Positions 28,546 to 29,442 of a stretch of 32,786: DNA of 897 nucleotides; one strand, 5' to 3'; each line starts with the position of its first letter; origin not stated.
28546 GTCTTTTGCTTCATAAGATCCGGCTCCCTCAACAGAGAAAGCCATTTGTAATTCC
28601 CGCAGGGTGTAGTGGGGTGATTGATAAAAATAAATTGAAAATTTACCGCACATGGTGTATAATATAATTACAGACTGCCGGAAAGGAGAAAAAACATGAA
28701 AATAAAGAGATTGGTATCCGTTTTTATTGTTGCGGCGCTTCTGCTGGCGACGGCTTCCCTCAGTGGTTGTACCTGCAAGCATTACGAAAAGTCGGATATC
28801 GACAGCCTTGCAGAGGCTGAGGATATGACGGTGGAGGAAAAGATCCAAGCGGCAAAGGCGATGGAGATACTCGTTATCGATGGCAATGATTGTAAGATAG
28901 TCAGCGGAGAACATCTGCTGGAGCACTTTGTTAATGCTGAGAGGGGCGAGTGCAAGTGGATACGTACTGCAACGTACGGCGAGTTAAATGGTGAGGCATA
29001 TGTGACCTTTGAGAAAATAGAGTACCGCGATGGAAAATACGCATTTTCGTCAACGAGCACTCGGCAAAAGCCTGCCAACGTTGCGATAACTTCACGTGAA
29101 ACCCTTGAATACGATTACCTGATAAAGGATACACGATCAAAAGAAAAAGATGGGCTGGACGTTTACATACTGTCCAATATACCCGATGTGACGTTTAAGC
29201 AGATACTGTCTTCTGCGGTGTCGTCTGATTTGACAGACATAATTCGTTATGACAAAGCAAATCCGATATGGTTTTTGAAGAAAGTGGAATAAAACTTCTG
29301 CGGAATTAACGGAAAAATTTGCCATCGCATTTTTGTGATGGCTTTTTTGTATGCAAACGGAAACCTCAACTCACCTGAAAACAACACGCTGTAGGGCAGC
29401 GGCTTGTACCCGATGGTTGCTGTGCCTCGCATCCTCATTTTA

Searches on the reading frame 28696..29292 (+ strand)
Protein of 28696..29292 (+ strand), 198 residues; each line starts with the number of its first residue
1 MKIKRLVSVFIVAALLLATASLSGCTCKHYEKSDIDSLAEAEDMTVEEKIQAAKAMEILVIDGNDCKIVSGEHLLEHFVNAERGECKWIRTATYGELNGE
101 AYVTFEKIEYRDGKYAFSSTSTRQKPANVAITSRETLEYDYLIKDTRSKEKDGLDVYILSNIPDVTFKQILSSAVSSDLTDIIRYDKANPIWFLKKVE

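Call 14: find_encoding_contigs(protein=window:28696-29292:+, flank=3000, max_places=10)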
Protein window:28696-29292:+ (198 aa): 4 contigs read that carry it; 4 places shown.
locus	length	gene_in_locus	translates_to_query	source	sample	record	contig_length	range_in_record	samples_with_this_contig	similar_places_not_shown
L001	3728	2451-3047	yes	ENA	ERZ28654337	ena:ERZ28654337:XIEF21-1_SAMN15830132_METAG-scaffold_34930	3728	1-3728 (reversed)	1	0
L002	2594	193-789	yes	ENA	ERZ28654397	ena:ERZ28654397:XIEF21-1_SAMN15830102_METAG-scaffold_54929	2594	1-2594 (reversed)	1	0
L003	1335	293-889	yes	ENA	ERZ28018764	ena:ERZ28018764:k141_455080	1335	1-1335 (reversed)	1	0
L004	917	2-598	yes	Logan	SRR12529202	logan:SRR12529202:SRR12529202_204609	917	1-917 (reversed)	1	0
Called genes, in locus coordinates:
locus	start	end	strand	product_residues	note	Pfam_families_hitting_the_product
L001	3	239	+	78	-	?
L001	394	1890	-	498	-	PF14821:Thr_synth_N, PF00291:PALP, PF24857:THR4_C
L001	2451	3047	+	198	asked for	-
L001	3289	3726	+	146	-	?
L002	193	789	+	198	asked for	-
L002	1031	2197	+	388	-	-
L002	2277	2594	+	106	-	?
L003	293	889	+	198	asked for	-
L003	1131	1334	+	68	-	?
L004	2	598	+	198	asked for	?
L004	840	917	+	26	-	?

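Call 22: find_homologous_proteins(query=window:28696-29292:+)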
Query window:28696-29292:+ (198 aa): 1 proteins with E <= 0.001 among 234 candidates.
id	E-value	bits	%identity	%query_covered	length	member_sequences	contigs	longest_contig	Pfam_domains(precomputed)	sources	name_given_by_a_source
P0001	7.3e-120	415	97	100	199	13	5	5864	-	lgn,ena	-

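Call 23: find_encoding_contigs(protein=P0001, flank=4000, max_places=10)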
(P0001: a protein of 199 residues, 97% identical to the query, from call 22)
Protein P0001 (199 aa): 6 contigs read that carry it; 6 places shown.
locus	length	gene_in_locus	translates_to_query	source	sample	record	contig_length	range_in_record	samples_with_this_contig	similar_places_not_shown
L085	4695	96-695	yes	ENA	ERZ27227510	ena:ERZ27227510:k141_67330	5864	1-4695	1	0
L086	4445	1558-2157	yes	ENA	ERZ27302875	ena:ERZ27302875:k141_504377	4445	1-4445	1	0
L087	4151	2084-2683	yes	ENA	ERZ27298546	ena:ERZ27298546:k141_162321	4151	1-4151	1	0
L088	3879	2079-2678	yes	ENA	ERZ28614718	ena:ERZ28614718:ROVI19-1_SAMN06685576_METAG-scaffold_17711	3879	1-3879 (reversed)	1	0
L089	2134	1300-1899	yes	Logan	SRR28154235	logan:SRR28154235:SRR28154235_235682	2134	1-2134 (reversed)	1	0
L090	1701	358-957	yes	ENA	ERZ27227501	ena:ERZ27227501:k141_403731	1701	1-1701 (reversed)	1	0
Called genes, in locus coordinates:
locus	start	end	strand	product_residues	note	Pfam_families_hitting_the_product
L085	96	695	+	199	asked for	-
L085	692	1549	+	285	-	-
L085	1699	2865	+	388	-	-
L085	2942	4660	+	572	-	PF00149:Metallophos, PF09587:PGA_cap, PF02872:5_nucleotid_C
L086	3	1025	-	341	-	?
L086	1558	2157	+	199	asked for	-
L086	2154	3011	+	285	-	-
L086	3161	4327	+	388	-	-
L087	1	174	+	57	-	?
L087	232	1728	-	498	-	PF14821:Thr_synth_N, PF00291:PALP, PF24857:THR4_C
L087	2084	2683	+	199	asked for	-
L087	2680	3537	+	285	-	-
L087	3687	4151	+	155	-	?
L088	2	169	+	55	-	?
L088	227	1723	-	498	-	PF14821:Thr_synth_N, PF00291:PALP, PF24857:THR4_C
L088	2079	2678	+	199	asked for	-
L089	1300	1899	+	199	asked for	-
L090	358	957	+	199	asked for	-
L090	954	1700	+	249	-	?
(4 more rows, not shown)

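Call 24: list_cluster_members(proteins=[P0001])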
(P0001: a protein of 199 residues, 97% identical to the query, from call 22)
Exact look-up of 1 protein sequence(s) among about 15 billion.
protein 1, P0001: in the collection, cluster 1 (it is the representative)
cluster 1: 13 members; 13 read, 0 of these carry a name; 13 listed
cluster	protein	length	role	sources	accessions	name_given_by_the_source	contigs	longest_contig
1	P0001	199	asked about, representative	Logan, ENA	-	-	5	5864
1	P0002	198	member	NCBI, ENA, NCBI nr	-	-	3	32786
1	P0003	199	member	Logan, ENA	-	-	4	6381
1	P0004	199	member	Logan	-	-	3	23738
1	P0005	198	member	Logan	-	-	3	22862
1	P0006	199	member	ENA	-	-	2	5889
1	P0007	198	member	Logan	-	-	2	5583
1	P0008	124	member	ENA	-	-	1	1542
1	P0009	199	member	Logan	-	-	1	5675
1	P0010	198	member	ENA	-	-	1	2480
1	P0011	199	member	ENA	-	-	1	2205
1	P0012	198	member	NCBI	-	-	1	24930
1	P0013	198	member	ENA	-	-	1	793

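Call 39: find_encoding_contigs(protein=P0012, flank=3000, max_places=6)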
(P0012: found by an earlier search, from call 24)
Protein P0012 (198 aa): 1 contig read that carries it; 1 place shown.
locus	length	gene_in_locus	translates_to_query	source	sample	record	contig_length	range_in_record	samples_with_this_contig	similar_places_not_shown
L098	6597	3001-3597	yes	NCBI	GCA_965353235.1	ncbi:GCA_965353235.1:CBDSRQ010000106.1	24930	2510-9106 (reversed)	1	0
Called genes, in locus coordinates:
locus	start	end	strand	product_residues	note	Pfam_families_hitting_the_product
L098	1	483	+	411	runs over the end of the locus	PF14411:LHH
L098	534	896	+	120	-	PF14567:SUKH_5, PF14568:SUKH_6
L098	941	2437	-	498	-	PF14821:Thr_synth_N, PF00291:PALP, PF24857:THR4_C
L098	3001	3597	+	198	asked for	-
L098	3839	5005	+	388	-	-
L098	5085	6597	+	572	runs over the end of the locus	PF00149:Metallophos, PF09587:PGA_cap, PF02872:5_nucleotid_C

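Call 40: find_encoding_contigs(protein=P0004, flank=3000, max_places=6)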
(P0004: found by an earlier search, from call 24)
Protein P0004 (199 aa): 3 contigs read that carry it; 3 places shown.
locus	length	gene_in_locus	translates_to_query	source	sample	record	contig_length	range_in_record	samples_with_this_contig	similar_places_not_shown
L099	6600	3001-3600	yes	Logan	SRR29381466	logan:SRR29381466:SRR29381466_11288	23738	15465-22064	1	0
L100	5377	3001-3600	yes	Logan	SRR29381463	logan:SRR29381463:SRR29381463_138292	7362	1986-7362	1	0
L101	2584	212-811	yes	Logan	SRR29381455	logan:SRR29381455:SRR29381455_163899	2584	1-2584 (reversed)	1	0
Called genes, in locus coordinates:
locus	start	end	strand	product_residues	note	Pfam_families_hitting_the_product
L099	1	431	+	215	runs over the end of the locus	PF14014:DUF4230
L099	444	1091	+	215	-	PF14014:DUF4230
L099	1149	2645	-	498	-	PF14821:Thr_synth_N, PF00291:PALP, PF24857:THR4_C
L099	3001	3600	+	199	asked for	-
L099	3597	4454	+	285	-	-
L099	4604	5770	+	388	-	-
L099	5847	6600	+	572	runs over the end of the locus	PF00149:Metallophos, PF09587:PGA_cap, PF02872:5_nucleotid_C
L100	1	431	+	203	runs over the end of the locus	PF14014:DUF4230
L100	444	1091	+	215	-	PF14014:DUF4230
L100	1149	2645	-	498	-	PF14821:Thr_synth_N, PF00291:PALP, PF24857:THR4_C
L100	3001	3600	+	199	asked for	-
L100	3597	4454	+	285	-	-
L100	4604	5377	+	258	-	?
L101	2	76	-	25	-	?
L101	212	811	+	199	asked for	-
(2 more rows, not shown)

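Call 41: find_encoding_contigs(protein=P0003, flank=3000, max_places=6)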
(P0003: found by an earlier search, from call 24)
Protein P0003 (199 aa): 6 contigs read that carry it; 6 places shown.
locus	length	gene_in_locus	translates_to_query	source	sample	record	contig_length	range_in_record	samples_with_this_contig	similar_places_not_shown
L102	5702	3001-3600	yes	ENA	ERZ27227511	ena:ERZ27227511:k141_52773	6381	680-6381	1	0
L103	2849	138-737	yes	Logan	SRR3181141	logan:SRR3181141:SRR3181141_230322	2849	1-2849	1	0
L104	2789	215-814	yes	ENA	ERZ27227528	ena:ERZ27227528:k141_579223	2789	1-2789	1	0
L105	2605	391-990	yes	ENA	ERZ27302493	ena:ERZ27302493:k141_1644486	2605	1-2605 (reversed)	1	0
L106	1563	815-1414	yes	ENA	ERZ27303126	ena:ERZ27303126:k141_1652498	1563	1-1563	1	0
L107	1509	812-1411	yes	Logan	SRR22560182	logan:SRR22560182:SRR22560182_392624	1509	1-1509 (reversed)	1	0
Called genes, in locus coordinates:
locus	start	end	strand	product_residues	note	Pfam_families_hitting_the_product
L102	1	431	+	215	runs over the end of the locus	PF14014:DUF4230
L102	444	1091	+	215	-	PF14014:DUF4230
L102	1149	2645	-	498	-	PF14821:Thr_synth_N, PF00291:PALP, PF24857:THR4_C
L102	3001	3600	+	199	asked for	-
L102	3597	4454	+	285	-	-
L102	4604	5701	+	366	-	?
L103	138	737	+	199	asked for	-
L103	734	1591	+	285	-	-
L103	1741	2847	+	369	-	?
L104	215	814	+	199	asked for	-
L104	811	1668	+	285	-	-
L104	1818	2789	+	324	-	?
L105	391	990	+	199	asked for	-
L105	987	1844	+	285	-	-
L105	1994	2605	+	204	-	?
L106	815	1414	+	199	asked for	-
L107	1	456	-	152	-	?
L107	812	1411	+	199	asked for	-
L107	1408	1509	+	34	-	?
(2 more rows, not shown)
